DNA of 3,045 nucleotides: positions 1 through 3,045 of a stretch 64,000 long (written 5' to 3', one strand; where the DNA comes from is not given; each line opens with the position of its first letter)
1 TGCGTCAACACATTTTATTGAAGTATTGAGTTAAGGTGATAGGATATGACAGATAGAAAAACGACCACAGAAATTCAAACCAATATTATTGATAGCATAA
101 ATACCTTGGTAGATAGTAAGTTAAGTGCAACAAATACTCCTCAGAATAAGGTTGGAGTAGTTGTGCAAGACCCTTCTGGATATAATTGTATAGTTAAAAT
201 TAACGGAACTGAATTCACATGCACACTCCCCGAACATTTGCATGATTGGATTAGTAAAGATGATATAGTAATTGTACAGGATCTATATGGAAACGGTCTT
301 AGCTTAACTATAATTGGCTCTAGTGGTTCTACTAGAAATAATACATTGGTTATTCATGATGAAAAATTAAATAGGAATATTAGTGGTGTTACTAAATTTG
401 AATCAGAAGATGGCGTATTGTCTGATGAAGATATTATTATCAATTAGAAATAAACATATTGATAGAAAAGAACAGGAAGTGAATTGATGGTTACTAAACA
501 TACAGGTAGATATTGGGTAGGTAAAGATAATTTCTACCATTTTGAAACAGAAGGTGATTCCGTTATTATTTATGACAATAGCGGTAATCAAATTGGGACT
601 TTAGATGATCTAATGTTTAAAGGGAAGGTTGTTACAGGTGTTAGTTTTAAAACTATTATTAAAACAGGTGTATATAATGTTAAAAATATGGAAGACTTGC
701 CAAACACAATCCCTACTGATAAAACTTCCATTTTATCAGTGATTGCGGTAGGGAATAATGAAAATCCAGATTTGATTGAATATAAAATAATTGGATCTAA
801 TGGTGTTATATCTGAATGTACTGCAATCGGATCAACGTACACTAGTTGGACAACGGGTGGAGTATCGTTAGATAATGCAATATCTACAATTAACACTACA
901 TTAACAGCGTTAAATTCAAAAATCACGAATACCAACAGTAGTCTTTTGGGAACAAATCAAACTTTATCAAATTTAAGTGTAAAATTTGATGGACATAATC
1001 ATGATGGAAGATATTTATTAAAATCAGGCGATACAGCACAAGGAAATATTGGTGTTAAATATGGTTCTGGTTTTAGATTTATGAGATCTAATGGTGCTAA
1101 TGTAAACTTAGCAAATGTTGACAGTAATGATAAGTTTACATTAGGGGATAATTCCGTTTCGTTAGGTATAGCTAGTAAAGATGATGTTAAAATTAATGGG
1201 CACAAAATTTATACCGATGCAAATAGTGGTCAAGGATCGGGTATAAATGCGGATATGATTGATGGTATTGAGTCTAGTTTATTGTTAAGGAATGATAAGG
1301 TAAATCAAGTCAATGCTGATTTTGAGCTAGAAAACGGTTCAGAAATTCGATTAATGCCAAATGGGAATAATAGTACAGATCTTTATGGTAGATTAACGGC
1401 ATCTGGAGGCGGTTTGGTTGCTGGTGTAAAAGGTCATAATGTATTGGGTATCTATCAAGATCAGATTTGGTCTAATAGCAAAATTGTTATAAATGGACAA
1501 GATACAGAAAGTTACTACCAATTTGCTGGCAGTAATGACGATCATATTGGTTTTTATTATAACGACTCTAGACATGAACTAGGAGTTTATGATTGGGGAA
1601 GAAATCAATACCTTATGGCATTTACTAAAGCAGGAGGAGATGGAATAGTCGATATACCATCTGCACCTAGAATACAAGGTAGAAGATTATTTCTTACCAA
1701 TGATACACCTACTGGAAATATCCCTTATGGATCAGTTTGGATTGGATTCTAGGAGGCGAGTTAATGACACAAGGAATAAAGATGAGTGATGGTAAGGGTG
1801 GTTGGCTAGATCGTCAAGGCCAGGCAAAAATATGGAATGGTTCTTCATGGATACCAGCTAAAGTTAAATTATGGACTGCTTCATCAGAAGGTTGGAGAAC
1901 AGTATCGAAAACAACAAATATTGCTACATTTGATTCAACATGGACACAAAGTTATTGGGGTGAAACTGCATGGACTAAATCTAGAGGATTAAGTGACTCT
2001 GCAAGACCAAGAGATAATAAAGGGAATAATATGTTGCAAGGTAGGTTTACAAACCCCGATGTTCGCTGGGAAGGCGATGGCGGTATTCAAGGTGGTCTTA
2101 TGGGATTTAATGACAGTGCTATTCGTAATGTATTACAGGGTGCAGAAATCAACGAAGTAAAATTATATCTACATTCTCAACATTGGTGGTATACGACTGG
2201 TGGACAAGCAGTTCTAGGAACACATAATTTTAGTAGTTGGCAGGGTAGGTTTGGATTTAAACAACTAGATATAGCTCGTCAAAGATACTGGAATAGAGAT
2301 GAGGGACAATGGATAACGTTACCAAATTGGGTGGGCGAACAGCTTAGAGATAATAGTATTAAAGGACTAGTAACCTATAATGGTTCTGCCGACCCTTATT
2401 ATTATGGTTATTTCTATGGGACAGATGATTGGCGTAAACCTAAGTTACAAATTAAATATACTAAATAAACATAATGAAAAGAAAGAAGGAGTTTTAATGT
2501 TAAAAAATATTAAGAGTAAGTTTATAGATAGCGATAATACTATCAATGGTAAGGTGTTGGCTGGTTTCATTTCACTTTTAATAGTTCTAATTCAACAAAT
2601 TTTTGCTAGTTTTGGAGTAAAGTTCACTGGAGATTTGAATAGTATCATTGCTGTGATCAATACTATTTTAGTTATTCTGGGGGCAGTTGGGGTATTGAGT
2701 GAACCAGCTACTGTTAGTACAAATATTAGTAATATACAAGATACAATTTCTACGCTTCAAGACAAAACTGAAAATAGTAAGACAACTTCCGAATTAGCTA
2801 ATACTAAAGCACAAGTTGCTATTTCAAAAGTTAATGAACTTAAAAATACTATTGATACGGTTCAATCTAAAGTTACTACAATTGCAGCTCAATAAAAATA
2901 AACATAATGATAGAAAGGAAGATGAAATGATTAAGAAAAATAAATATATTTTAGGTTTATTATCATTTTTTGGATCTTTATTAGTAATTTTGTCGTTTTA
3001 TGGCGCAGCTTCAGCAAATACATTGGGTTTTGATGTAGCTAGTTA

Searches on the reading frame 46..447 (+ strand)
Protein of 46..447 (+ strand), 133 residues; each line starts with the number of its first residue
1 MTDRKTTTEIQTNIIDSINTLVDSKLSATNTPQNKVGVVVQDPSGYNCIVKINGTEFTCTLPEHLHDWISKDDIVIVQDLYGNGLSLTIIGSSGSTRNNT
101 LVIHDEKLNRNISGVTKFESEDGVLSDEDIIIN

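Call 29: find_encoding_contigs(protein=window:46-447:+, flank=10000, max_places=3)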
Protein window:46-447:+ (133 aa): 3 contigs read that carry it; 1 place shown.
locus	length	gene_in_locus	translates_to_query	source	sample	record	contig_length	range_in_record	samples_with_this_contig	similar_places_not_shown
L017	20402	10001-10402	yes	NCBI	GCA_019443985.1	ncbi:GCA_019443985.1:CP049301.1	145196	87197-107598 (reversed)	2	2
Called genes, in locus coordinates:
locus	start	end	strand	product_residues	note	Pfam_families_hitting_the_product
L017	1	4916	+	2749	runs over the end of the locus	PF10145:PhageMin_Tail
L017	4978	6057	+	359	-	-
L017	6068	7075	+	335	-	-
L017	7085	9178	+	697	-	PF16467:DUF5048 (weak)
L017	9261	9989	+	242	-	-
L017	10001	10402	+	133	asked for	-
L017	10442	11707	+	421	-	-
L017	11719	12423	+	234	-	-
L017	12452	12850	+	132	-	-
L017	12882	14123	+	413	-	PF01183:Glyco_hydro_25, PF01476:LysM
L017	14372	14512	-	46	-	-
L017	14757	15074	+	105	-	-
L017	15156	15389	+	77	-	-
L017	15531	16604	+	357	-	-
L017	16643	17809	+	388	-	PF12705:PDDEXK_1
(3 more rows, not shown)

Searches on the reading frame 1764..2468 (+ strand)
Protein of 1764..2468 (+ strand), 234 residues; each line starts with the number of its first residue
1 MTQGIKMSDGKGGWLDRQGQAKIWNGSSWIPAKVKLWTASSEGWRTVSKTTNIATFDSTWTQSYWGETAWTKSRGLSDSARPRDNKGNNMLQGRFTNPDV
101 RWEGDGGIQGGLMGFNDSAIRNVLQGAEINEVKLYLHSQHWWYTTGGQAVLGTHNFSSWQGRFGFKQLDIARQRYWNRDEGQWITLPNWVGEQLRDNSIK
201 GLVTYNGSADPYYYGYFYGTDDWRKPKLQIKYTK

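Call 69: search_protein_families(library=pfam, proteins=[window:1764-2468:+], max_evalue=0.01)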
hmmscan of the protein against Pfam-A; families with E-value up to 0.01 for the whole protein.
window:1764-2468:+ (234 aa): 1 family
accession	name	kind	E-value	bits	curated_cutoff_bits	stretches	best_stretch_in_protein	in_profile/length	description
PF12123.13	CBD_PlyG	-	0.0058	16.7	28.2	0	120-143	19-42/44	PlyG Cell wall binding domain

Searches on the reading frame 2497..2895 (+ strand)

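Call 69: search_protein_families(library=pfam, proteins=[window:2497-2895:+], max_evalue=0.01)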
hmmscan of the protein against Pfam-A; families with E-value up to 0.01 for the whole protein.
window:2497-2895:+ (132 aa): 4 families
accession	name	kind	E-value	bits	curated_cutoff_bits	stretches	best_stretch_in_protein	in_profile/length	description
PF04531.18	Phage_holin_1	-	3.4e-05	24.7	22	1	18-73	10-67/82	Bacteriophage holin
PF06419.17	COG6_N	-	0.00052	20.6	27.4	1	66-129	31-94/114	Conserved oligomeric complex COG6, N-terminal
PF06009.19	Laminin_II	-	0.0051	17.3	33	1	64-129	13-78/138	Laminin Domain II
PF01594.21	AI-2E_transport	-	0.0059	16.3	34.3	1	20-130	26-137/327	AI-2E family transporter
